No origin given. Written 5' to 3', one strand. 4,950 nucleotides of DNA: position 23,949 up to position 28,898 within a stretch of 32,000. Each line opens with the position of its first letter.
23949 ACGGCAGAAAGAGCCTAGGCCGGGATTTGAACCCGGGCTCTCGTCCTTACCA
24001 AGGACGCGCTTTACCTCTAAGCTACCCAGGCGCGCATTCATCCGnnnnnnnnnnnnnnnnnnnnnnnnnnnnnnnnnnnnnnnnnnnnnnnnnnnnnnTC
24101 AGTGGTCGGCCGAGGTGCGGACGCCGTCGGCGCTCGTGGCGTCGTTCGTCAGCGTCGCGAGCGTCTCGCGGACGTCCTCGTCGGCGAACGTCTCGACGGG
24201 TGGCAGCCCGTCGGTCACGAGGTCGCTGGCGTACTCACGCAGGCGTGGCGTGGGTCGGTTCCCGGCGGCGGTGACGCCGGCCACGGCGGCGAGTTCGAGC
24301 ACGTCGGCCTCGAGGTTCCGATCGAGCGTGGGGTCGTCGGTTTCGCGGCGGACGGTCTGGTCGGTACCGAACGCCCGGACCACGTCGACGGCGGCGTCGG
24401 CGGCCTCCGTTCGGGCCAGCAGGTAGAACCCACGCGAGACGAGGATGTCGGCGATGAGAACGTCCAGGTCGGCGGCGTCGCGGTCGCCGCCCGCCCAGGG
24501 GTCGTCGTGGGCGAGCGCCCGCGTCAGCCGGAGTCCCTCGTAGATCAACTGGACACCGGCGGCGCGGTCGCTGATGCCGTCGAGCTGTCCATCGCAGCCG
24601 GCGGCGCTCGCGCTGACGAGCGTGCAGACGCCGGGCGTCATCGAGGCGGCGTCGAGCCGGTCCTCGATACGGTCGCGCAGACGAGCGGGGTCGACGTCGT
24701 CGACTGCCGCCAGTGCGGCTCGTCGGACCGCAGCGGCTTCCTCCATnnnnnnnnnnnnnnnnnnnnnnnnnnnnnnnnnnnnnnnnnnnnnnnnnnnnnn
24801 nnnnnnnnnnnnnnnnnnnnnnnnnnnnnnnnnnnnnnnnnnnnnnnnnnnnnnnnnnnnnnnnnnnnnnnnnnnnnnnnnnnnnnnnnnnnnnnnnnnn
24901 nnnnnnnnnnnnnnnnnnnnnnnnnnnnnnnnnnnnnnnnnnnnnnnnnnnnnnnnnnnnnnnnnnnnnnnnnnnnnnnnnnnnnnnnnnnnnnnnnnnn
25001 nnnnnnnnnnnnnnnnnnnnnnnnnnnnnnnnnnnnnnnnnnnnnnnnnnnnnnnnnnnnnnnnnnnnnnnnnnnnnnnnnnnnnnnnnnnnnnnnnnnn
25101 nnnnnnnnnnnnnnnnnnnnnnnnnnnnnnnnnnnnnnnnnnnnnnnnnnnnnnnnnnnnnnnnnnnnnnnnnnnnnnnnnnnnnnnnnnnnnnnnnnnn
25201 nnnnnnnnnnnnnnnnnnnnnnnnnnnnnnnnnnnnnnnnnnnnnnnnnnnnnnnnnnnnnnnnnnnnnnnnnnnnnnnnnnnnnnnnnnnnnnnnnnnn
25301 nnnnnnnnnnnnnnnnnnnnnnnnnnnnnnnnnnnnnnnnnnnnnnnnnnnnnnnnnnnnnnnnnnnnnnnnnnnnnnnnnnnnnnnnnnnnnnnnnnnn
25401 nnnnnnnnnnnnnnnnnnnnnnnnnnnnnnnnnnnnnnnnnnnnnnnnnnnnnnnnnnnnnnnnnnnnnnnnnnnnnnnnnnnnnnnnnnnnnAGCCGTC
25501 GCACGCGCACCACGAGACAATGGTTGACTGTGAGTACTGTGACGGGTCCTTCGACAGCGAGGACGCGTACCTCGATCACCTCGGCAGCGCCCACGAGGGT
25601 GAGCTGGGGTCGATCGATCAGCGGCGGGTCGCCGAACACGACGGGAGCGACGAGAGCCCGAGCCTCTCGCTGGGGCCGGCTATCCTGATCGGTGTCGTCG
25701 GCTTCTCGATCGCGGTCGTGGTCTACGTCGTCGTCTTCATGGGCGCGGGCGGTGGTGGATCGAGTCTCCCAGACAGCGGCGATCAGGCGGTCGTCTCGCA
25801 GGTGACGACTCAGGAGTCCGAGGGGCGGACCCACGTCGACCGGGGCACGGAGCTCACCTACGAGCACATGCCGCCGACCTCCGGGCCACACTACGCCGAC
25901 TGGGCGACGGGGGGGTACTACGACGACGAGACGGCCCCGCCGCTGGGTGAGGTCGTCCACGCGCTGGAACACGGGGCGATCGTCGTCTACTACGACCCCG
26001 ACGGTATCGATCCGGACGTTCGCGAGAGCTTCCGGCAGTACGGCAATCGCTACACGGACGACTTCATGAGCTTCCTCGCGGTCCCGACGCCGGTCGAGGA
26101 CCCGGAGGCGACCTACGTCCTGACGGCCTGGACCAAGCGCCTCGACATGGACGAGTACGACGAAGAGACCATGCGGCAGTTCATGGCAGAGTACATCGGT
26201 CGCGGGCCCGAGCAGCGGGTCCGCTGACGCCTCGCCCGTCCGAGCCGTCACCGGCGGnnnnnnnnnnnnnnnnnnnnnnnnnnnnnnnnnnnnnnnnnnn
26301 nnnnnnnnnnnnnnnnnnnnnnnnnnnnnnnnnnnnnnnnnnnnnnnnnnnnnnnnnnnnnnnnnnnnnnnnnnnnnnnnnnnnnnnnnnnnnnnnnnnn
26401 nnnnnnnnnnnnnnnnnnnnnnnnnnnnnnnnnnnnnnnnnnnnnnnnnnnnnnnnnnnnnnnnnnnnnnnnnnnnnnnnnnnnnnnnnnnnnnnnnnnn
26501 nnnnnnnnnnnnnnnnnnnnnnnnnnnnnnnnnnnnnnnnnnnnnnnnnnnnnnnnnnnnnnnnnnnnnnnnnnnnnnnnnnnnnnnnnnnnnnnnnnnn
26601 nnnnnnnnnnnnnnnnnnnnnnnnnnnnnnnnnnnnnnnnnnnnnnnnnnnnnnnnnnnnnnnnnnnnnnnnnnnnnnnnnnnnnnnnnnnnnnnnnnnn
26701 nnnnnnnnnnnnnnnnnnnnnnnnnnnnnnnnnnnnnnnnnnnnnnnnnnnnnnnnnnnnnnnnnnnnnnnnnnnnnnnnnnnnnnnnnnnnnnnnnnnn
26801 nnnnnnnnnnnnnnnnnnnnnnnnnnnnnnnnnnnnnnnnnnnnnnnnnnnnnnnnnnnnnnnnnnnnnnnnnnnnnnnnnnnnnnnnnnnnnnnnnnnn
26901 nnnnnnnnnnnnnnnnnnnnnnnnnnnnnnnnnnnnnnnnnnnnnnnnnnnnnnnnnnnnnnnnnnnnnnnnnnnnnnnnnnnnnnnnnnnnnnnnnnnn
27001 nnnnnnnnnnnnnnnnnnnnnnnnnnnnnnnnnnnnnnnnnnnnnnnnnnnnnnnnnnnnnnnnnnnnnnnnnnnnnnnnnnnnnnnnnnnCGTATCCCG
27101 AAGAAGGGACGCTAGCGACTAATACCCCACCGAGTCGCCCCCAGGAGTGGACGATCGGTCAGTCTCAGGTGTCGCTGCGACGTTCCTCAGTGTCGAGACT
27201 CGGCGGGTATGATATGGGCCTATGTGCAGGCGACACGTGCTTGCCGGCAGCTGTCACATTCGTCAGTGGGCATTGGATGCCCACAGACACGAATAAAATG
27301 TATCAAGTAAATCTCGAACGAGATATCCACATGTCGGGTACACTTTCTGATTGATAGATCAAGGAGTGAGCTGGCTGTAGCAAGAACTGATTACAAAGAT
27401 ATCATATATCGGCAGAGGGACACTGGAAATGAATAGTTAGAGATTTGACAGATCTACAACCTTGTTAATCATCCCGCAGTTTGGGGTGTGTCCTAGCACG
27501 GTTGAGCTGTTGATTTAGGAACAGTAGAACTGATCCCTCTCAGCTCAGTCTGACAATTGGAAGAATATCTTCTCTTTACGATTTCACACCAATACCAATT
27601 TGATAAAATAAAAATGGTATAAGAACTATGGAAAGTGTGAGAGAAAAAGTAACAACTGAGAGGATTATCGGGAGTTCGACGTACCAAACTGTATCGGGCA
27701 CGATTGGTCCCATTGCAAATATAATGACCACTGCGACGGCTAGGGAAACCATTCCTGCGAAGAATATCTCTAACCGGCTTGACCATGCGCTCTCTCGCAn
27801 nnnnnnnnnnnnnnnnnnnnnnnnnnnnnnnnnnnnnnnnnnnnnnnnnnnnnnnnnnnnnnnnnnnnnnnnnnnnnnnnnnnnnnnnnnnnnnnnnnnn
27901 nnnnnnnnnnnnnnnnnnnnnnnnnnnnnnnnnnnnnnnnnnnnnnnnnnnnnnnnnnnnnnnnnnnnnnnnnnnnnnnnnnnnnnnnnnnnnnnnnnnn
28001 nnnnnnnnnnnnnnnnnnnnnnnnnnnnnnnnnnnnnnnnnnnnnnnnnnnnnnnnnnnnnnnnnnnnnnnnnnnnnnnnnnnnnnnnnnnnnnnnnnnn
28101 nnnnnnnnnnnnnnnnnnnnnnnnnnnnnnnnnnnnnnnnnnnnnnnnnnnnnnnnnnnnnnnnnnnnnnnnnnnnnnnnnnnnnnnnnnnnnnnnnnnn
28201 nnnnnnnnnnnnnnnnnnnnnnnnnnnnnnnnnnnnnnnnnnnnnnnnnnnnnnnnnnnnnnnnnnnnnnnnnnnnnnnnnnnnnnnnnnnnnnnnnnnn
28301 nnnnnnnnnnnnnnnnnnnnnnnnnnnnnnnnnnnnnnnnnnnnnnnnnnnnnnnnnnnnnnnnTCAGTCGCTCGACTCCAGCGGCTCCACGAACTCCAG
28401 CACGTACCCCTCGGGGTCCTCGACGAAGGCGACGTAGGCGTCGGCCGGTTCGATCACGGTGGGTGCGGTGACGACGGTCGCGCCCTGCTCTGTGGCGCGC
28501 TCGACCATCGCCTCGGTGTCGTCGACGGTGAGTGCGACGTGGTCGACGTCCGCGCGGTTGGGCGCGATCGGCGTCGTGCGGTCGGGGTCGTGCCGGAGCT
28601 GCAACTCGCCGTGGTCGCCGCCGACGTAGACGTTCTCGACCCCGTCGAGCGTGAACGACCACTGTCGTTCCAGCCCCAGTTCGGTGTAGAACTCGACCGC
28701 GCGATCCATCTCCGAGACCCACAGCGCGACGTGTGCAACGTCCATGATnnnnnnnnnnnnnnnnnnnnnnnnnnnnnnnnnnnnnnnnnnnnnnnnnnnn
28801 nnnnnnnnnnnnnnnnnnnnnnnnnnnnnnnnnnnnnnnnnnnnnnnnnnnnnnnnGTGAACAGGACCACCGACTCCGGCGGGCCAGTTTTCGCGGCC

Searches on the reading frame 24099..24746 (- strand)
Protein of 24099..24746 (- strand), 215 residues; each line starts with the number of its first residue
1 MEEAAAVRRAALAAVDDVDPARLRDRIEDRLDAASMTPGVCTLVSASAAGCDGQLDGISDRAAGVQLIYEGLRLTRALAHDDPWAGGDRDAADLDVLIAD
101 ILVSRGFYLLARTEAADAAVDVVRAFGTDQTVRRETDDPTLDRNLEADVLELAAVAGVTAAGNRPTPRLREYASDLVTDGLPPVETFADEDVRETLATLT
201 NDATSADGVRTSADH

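Call 51: search_protein_families(library=pfam, proteins=[window:24099-24746:-], max_evalue=0.001)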
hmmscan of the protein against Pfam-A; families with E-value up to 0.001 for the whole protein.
window:24099-24746:- (215 aa): 1 family
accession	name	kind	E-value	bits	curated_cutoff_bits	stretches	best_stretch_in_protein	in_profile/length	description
PF23426.1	DUF7114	-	1.5e-81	273.4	27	1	1-199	1-209/210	Family of unknown function (DUF7114)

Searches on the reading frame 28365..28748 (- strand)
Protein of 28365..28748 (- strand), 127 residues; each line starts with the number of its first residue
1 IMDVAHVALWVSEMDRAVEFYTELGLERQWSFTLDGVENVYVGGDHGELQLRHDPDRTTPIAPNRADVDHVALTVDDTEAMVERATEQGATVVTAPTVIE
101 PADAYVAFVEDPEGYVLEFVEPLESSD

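Call 51: search_protein_families(library=pfam, proteins=[window:28365-28748:-], max_evalue=0.001)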
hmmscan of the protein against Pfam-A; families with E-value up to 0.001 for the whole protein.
window:28365-28748:- (127 aa): 3 families
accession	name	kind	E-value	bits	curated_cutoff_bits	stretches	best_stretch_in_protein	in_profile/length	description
PF00903.31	Glyoxalase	-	1.1e-17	65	20.6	1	4-119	2-121/121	Glyoxalase/Bleomycin resistance protein/Dioxygenase superfamily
PF13669.12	Glyoxalase_4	-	4.8e-13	49.8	27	1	6-108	2-109/109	Glyoxalase/Bleomycin resistance protein/Dioxygenase superfamily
PF18029.7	Glyoxalase_6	-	8.6e-07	30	23.6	1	8-116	3-102/106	Glyoxalase-like domain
